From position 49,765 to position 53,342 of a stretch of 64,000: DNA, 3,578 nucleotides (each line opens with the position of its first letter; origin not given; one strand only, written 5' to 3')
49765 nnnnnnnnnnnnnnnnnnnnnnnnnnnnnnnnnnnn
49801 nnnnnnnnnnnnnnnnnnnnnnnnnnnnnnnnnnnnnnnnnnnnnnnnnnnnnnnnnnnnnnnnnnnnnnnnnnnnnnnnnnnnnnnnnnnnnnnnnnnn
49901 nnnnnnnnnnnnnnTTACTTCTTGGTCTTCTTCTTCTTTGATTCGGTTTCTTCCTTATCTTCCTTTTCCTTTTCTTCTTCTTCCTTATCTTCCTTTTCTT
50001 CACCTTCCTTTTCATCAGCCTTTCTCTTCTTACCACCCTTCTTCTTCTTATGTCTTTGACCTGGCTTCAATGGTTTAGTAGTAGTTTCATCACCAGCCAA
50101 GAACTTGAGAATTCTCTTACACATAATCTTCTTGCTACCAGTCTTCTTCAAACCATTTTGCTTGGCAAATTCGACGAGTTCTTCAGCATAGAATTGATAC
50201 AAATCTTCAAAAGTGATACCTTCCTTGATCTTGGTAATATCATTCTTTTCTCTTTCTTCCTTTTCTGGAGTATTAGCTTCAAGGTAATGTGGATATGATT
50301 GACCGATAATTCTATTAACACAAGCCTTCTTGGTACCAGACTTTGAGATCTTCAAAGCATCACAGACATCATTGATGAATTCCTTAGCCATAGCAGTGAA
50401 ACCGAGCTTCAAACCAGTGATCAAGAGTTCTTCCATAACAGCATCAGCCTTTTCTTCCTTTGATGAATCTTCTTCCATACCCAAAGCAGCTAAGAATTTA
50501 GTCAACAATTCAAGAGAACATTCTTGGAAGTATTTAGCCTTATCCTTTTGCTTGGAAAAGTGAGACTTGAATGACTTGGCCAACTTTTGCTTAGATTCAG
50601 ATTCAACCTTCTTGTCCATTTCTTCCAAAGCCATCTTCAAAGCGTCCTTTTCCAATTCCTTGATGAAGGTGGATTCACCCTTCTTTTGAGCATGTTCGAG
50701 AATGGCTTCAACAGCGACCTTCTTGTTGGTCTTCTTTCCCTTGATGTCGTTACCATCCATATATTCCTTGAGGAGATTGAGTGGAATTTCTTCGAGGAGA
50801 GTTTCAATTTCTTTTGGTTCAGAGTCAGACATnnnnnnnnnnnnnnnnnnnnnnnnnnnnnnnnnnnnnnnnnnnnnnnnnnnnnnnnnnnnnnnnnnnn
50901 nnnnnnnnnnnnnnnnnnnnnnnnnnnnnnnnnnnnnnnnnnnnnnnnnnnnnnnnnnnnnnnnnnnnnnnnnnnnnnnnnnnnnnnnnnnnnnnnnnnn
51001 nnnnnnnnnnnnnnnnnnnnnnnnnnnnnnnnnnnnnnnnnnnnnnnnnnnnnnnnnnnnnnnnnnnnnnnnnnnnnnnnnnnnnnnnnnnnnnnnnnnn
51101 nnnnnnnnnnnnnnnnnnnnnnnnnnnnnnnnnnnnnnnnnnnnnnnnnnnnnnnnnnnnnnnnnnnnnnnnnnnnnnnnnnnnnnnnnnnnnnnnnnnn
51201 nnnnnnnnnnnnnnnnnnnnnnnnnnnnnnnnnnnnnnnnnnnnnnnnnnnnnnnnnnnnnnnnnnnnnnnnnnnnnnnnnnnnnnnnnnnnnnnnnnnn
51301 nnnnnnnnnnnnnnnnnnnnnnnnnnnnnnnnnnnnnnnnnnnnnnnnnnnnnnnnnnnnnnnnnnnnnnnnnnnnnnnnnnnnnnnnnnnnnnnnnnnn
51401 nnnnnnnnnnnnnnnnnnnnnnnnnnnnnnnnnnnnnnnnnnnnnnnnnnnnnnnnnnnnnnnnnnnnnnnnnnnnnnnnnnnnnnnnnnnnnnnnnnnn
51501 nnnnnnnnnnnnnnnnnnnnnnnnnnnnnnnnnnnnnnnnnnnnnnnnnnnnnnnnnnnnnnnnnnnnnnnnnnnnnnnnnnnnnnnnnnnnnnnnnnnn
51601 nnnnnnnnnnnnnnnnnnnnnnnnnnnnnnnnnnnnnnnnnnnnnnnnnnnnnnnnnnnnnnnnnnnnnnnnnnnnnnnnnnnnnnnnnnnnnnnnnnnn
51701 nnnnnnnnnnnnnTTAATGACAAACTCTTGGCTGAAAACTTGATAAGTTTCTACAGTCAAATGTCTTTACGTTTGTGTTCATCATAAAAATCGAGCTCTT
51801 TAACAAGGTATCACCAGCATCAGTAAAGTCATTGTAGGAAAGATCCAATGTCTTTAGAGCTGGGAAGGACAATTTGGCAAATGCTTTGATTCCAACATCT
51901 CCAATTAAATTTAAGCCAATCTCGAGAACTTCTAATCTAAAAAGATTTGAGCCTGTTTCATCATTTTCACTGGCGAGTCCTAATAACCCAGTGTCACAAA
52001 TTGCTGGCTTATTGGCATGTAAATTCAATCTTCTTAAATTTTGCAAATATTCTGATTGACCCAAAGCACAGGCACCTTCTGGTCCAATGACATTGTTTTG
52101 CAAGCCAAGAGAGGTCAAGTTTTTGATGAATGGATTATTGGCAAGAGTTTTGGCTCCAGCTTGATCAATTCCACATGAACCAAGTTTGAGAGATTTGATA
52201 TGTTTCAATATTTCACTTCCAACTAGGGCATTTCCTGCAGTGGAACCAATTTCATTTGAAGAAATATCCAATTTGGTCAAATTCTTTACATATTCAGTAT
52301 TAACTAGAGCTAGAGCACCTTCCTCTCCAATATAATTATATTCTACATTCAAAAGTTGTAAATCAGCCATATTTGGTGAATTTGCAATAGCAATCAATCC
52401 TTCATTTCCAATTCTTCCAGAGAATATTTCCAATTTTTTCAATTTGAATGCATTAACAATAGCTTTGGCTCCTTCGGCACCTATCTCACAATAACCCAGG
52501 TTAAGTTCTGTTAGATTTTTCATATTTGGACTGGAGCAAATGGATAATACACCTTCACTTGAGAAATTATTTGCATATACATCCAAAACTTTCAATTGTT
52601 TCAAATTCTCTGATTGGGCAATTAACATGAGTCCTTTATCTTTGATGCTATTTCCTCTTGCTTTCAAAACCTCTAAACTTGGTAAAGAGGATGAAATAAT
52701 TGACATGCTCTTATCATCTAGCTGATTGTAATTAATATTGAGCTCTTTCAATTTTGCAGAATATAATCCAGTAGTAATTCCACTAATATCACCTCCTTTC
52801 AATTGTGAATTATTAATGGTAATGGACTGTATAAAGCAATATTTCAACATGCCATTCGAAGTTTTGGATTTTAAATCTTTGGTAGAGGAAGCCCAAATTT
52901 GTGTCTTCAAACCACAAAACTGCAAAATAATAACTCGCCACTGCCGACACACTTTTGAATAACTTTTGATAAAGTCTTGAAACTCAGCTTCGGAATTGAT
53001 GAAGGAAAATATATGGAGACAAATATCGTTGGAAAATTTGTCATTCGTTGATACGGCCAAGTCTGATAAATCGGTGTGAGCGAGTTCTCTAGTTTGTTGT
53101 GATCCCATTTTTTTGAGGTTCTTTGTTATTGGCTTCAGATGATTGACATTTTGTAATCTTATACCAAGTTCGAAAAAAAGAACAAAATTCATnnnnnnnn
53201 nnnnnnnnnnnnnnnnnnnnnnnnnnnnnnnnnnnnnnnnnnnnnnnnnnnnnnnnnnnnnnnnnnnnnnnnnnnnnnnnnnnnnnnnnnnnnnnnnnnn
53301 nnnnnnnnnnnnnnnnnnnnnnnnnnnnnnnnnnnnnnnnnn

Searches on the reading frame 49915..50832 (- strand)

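Call 58: search_protein_families(library=pfam, proteins=[window:49915-50832:-], max_evalue=0.001)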
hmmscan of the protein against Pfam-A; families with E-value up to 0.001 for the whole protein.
window:49915-50832:- (305 aa): 2 families
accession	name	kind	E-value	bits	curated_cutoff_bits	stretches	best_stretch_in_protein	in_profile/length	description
PF18953.6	SAP_new25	-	4.7e-12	45.8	26.3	1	212-253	7-47/51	SAP domain-containing new25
PF02037.33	SAP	-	3.4e-08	33.3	23.9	1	216-245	7-36/37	SAP domain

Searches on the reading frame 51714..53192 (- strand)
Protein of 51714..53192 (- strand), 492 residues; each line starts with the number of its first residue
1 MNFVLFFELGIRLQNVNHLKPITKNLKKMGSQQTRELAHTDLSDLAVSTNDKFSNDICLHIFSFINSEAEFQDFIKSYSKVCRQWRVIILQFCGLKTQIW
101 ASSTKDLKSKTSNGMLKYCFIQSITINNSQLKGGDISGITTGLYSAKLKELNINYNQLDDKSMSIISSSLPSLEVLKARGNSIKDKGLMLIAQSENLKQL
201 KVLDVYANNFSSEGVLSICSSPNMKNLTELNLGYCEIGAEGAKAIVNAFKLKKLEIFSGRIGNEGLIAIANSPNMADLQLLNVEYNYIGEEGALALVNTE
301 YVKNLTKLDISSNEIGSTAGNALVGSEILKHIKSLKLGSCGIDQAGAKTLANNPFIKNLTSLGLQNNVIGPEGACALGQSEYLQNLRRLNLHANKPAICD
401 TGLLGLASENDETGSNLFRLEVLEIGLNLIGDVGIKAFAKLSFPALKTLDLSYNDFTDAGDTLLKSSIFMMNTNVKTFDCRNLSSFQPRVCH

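Call 58: search_protein_families(library=pfam, proteins=[window:51714-53192:-], max_evalue=0.001)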
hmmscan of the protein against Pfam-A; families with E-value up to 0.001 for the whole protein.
window:51714-53192:- (492 aa): 4 families
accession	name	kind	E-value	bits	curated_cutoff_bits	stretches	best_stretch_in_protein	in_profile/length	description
PF13516.12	LRR_6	-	1.2e-37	125.3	23.4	1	225-245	3-23/24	Leucine Rich repeat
PF12799.13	LRR_4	-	1.4e-16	60.5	27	0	419-457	2-40/44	Leucine Rich repeats (2 copies)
PF00560.39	LRR_1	-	8.1e-12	43.3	20.6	0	446-458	2-14/23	Leucine Rich Repeat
PF13855.12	LRR_8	-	2.9e-10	40.2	27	0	418-455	25-60/61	Leucine rich repeat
